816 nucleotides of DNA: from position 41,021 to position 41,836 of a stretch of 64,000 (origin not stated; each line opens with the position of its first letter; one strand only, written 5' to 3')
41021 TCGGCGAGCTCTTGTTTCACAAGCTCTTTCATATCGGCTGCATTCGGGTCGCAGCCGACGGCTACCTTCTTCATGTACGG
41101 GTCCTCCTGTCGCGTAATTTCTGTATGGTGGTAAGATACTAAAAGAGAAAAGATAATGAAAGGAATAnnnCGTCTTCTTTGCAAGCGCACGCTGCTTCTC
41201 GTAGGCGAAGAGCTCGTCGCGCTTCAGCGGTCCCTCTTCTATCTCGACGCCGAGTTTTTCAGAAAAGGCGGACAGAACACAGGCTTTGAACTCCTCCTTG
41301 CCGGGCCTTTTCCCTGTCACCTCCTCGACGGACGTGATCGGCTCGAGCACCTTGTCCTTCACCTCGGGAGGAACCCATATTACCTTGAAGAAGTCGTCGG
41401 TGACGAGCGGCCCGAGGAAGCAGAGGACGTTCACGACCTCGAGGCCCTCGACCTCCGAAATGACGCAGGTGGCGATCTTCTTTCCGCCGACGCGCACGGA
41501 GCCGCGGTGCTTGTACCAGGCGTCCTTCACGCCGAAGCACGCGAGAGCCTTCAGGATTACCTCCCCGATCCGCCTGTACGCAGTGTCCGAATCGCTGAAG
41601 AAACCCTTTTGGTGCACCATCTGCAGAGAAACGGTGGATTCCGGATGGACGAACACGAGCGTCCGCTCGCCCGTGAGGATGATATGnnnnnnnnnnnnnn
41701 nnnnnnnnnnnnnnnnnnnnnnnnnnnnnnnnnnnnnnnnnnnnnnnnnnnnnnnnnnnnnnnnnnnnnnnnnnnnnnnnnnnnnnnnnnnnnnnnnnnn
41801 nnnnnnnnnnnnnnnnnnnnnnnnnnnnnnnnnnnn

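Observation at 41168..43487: Reciprocal in-frame chimeras between a lipoate-protein-ligase-family gene and an acyl-CoA synthetase gene (lplN-acsC | acsN-lplC)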

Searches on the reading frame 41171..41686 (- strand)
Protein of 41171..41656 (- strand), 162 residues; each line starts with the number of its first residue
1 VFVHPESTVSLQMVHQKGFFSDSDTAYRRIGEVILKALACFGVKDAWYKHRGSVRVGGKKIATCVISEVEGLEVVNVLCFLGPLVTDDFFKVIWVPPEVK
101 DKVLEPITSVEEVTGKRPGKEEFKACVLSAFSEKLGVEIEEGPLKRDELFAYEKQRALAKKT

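Call 19: search_protein_representatives(protein=window:41171-41656:-)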
Query: 162 residues. Proteins with E-value up to 0.001 (for the whole library): 38; up to 1e-10: 22; up to 1e-30: 6. The best 38 are listed.
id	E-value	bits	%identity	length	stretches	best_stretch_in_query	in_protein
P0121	7.4e-43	162.2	49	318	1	2-161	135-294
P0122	1.9e-42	160.8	48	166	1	2-161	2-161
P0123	2.9e-42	160.2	57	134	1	31-162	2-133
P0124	2.1e-40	154.2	49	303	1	4-160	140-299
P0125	1.7e-37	144.7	80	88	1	75-161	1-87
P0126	4.7e-33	130.3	43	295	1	12-161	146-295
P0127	9.1e-29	116.4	43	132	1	31-157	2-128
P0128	7.5e-28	113.4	62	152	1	70-160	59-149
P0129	1.7e-27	112.3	45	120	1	44-160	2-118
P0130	5.7e-21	91.0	47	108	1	57-159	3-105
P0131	2.7e-20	88.8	59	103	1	46-118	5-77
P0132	9.7e-19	83.8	42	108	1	54-161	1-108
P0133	6.6e-18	81.1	44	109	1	57-161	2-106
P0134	1.9e-17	79.6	36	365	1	4-159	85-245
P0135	2.8e-16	75.8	69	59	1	104-161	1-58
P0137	8.5e-14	67.7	36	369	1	7-159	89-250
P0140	6.5e-13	64.8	40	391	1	16-144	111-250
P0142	9.2e-11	57.8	28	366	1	2-157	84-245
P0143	1.6e-09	53.8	30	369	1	19-156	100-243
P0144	7.9e-09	51.6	37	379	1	15-140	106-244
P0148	2.1e-06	43.7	30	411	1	16-155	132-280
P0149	3.9e-06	42.8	38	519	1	19-149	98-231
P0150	8.2e-06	41.8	27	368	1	2-152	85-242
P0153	7.5e-05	38.6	33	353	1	41-158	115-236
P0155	8.3e-05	38.5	32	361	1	25-149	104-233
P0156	1.2e-04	38.0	39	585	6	2-33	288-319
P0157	3.6e-04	36.4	29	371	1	15-156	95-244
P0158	8.5e-04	35.2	30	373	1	29-156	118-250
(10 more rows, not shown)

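Call 20: search_protein_families(library=pfam, proteins=[P0134, P0137, P0140, P0142, P0143, P0144, P0148, P0149, P0150, P0156], max_evalue=0.01)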
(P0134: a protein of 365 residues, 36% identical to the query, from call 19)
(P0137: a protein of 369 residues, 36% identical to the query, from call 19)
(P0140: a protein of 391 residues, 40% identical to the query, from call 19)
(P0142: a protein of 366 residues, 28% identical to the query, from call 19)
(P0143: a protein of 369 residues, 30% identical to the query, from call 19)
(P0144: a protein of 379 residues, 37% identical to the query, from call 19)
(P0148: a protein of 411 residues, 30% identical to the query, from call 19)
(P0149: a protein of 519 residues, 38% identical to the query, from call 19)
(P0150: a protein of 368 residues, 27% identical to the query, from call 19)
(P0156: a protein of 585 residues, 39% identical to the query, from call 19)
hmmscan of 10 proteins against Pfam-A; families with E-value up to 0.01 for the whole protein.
P0134 (365 aa): 2 families
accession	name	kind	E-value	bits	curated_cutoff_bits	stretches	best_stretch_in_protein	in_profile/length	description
PF21948.1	LplA-B_cat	-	3.6e-26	92.8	27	1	34-218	21-200/200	Lipoyl protein ligase A/B catalytic domain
PF03099.24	BPL_LplA_LipB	-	0.0003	21.1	21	1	60-160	16-128/133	Biotin/lipoate A/B protein ligase family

P0137 (369 aa): 2 families
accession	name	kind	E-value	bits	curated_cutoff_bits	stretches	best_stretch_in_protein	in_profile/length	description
PF21948.1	LplA-B_cat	-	2e-20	74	27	1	33-222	20-199/200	Lipoyl protein ligase A/B catalytic domain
PF10437.14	Lip_prot_lig_C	-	0.00094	19.5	24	1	288-356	20-83/85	Bacterial lipoate protein ligase C-terminus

P0140 (391 aa): 2 families
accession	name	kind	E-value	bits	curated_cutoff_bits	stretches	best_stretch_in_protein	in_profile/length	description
PF21948.1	LplA-B_cat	-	1.4e-19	71.3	27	1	55-237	33-199/200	Lipoyl protein ligase A/B catalytic domain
PF10437.14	Lip_prot_lig_C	-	0.00093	19.5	24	1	311-349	24-60/85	Bacterial lipoate protein ligase C-terminus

P0142 (366 aa): 1 family
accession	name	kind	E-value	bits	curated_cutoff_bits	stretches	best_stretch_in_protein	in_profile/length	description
PF21948.1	LplA-B_cat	-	2.3e-12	47.7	27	1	16-220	3-200/200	Lipoyl protein ligase A/B catalytic domain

P0143 (369 aa): 1 family
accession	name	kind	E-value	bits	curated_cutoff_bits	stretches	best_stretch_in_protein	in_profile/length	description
PF21948.1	LplA-B_cat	-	2.7e-26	93.2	27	1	31-218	16-199/200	Lipoyl protein ligase A/B catalytic domain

P0144 (379 aa): 2 families
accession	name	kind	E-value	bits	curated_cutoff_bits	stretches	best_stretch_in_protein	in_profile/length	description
PF21948.1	LplA-B_cat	-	6.3e-15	56.1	27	1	49-236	31-200/200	Lipoyl protein ligase A/B catalytic domain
PF10437.14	Lip_prot_lig_C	-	0.00021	21.6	24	1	303-374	19-85/85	Bacterial lipoate protein ligase C-terminus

P0148 (411 aa): 1 family
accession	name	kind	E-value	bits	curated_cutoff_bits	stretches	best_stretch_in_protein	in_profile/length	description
PF21948.1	LplA-B_cat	-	6e-11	43.1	27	1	65-245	19-188/200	Lipoyl protein ligase A/B catalytic domain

P0149 (519 aa): 4 families
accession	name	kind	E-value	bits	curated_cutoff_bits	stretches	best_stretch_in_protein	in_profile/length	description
PF21948.1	LplA-B_cat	-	1.6e-42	146.2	27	1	13-214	4-200/200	Lipoyl protein ligase A/B catalytic domain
PF01976.22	DUF116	-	2.2e-06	27.6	25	1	383-486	39-143/155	Protein of unknown function DUF116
PF10437.14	Lip_prot_lig_C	-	1.5e-05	25.2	24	1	262-343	8-81/85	Bacterial lipoate protein ligase C-terminus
PF03099.24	BPL_LplA_LipB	-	0.00049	20.4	21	1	53-159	13-130/133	Biotin/lipoate A/B protein ligase family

P0150 (368 aa): 1 family
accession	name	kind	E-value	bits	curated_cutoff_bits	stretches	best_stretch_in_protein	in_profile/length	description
PF21948.1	LplA-B_cat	-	3e-12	47.4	27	1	25-219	12-197/200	Lipoyl protein ligase A/B catalytic domain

P0156 (585 aa): 3 families
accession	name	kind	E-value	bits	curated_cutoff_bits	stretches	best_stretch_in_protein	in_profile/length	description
PF25454.1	zf-C3HC4_IRF-2BP1_2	-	2.5e-07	31.3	26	0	332-364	9-38/72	IRF-2BP1/2 C3HC4 zinc finger domain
PF19508.4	DUF6042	-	7.2e-07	29.5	26.8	0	479-502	3-27/219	Family of unknown function (DUF6042)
PF09266.15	VirDNA-topo-I_N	-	0.0053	17.3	25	0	189-204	23-38/58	Viral DNA topoisomerase I, N-terminal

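Call 24: find_encoding_contigs(protein=P0134, flank=8000, max_places=4)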
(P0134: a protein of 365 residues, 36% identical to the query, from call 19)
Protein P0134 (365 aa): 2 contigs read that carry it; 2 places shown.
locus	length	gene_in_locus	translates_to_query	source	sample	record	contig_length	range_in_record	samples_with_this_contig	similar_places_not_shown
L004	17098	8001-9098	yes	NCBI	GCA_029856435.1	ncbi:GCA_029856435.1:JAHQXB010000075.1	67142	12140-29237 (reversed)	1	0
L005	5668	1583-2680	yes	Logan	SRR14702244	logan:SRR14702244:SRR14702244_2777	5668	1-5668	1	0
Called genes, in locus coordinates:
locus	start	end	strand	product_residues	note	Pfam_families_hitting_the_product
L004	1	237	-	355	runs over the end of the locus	PF13482:RNase_H_2, PF03104:DNA_pol_B_exo1 (weak)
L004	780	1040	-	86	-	-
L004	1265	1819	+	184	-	PF01966:HD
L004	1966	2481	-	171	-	PF13404:HTH_AsnC-type, PF13412:HTH_24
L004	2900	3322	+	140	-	PF02635:DsrE, PF13686:DrsE_2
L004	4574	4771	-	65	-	-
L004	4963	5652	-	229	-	PF01209:Ubie_methyltran, PF13489:Methyltransf_23, PF00398:RrnaAD, PF00891:Methyltransf_2, PF02353:CMAS, PF03848:TehB, PF05175:MTS, PF05219:DREV, +8 more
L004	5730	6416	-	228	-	PF01209:Ubie_methyltran, PF05175:MTS, PF13489:Methyltransf_23, PF05219:DREV, PF13847:Methyltransf_31, PF08241:Methyltransf_11, PF08242:Methyltransf_12, PF13649:Methyltransf_25, +3 more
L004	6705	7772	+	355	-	PF08240:ADH_N, PF16912:Glu_dehyd_C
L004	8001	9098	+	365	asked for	PF21948:LplA-B_cat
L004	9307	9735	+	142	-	-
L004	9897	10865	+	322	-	PF00478:IMPDH, PF03060:NMO, PF01070:FMN_dh (weak), PF00977:His_biosynth (faint)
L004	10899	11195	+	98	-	PF21476:PF0610-like_N, PF23470:Zn_ribbon_PF0610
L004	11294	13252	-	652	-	PF00654:Voltage_CLC, PF00571:CBS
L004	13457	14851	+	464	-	PF02629:CoA_binding, PF13380:CoA_binding_2, PF13607:Succ_CoA_lig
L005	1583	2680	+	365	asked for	PF21948:LplA-B_cat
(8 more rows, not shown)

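Call 27: find_related_loci(query=A2, collection=genome_contigs, flank=6000)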
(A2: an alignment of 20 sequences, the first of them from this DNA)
Query A2 (172 aa) in genome_contigs; peptide patterns used: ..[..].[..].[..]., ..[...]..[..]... (x = any residue, [..] = any of these).
272 stretches matched a pattern; 83 encode a relative of the query (tblastn E <= 1e-3); the best 80 are kept; 80 distinct loci.
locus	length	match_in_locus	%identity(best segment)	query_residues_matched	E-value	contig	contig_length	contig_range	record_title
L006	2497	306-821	85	1-172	4e-103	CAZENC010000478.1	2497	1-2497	MAG TPA_asm: uncultured Desulfobacteraceae bacterium isolate binchicken_co129_8 genome assembly, contig: NODE_179105_len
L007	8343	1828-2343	80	1-172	5e-93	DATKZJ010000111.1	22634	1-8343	MAG TPA_asm: Spirochaetota bacterium isolate SMAG_U14242 k141_126505, whole genome shotgun sequence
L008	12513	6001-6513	75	1-171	1e-87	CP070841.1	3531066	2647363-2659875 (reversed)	MAG: Spirochaetota bacterium isolate bin100 chromosome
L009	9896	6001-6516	69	1-172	3e-79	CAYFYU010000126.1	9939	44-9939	MAG TPA_asm: uncultured Spirochaetota bacterium isolate ERP108616_co2_14 genome assembly, contig: NODE_12802_length_9939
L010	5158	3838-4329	67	1-172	6e-77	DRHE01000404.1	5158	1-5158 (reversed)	MAG TPA_asm: Spirochaetales bacterium isolate HyVt-362 HyVt-362_k145_847392, whole genome shotgun sequence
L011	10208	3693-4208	65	1-172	2e-76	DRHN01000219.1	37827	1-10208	MAG TPA_asm: Spirochaetes bacterium isolate HyVt-370 HyVt-370_k145_40901, whole genome shotgun sequence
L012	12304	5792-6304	68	1-171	2e-74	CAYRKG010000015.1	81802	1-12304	MAG TPA_asm: uncultured Spirochaetota bacterium isolate SRP323688_co1_269 genome assembly, contig: NODE_601_length_81802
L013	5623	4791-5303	65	1-171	5e-74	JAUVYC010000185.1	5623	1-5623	MAG: Spirochaetota bacterium isolate CSMAG_1232 CSMAG_1232_k141_1544135_length_5623_cov_7.0445, whole genome shotgun seq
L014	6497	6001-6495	64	1-165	6e-72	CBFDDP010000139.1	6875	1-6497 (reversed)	MAG TPA_asm: uncultured bacterium isolate SRR26215674_binner13_Refined_32 genome assembly, contig: ERZ25073485.10768, wh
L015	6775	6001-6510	62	1-171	4e-69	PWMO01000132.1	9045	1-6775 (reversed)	MAG: Spirochaetaceae bacterium isolate CSSed10_280R1 CS-Sed10-C21557, whole genome shotgun sequence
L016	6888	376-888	62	1-172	1e-68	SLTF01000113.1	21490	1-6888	MAG: Spirochaetales bacterium isolate CSSed165cm_90 CSSed16-5cm-5558, whole genome shotgun sequence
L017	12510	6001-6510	62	1-171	1e-68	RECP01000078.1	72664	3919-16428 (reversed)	MAG: Spirochaetaceae bacterium isolate DLM2.Bin48 NODE_241_length_72664_cov_11.8086, whole genome shotgun sequence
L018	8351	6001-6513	61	1-171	2e-68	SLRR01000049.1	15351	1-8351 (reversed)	MAG: Spirochaeta sp. isolate CSSed165cm_582 CSSed16-5cm-11457, whole genome shotgun sequence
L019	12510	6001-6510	60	1-171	6e-68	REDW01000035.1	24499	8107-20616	MAG: Spirochaetaceae bacterium isolate GEM2.Bin48 NODE_2233_length_24499_cov_11.4018, whole genome shotgun sequence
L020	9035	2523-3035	61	1-172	4e-67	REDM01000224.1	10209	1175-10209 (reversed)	MAG: Spirochaetaceae bacterium isolate GEM2.Bin30 NODE_9650_length_10209_cov_45.7595, whole genome shotgun sequence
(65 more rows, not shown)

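Call 36: search_protein_families(library=ncbifam, proteins=[P0134, P0143, P0149, P0153, P0142], max_evalue=0.01)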
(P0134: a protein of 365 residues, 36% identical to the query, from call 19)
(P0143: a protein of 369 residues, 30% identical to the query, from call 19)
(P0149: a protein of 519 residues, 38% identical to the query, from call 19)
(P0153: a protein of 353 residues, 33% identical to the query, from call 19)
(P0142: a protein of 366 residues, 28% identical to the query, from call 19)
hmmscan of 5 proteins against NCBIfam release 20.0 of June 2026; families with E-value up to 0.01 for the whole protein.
P0134 (365 aa): 5 families
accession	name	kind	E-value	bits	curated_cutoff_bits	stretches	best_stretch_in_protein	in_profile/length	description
NF053750.1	LplA_large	exception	9.4e-21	74.3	480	1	32-240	27-233/248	lipoate-protein ligase large subunit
NF053751.1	LplAB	exception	6e-20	71.5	550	2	35-240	130-337/348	lipoate-protein ligase LplAB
TIGR00545.2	lipoyltrans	equivalog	4.1e-18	65.4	280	1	37-338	30-309/328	lipoate--protein ligase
NF053790.1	LplA_LipA_fuse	exception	2.5e-13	49.5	800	1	46-328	42-297/606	bifunctional lipoate--protein ligase/lipoyl synthase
NF053749.1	LplB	equivalog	1.4e-09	38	65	1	284-361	10-85/86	lipoate-protein ligase small subunit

P0143 (369 aa): 5 families
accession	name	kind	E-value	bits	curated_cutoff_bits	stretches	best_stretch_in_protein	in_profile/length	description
NF053751.1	LplAB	exception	1e-24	87.2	550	2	31-253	126-345/348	lipoate-protein ligase LplAB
TIGR00545.2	lipoyltrans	equivalog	1.5e-24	86.6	280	1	37-333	29-307/328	lipoate--protein ligase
NF053750.1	LplA_large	exception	2.3e-18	66.5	480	1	28-253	22-246/248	lipoate-protein ligase large subunit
NF053790.1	LplA_LipA_fuse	exception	8.4e-16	57.6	800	1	45-321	40-293/606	bifunctional lipoate--protein ligase/lipoyl synthase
NF053749.1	LplB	equivalog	1.6e-09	37.8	65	1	277-358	7-85/86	lipoate-protein ligase small subunit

P0149 (519 aa): 5 families
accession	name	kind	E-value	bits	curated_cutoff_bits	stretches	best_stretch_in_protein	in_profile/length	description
TIGR00545.2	lipoyltrans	equivalog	5.5e-46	157.1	280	1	1-328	1-312/328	lipoate--protein ligase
NF053751.1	LplAB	exception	2.9e-33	115.3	550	2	2-250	101-347/348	lipoate-protein ligase LplAB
NF053790.1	LplA_LipA_fuse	exception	6.3e-30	104.3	800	1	42-345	42-322/606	bifunctional lipoate--protein ligase/lipoyl synthase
NF053750.1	LplA_large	exception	5e-28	98.1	480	1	15-235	14-232/248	lipoate-protein ligase large subunit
NF053749.1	LplB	equivalog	6.1e-10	39.2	65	1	264-348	3-83/86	lipoate-protein ligase small subunit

P0153 (353 aa): 4 families
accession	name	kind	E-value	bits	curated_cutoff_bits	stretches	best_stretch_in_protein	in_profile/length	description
TIGR00545.2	lipoyltrans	equivalog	2.8e-24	85.7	280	1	29-319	34-306/328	lipoate--protein ligase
NF053751.1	LplAB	exception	1.1e-21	77.2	550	1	19-245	126-347/348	lipoate-protein ligase LplAB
NF053750.1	LplA_large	exception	4.5e-18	65.6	480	1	25-236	34-239/248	lipoate-protein ligase large subunit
NF053790.1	LplA_LipA_fuse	exception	2.8e-13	49.3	800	1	32-241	40-233/606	bifunctional lipoate--protein ligase/lipoyl synthase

P0142 (366 aa): 5 families
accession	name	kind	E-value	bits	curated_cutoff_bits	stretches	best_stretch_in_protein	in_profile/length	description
NF053751.1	LplAB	exception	2.9e-17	62.7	550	1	4-243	99-333/348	lipoate-protein ligase LplAB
NF053750.1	LplA_large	exception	6.4e-16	58.5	480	1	30-242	25-233/248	lipoate-protein ligase large subunit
TIGR00545.2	lipoyltrans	equivalog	1.4e-11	44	280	1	44-335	37-308/328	lipoate--protein ligase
NF053749.1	LplB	equivalog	1.9e-09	37.6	65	1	275-359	4-85/86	lipoate-protein ligase small subunit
NF053790.1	LplA_LipA_fuse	exception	4.1e-08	32.2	800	1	48-335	44-305/606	bifunctional lipoate--protein ligase/lipoyl synthase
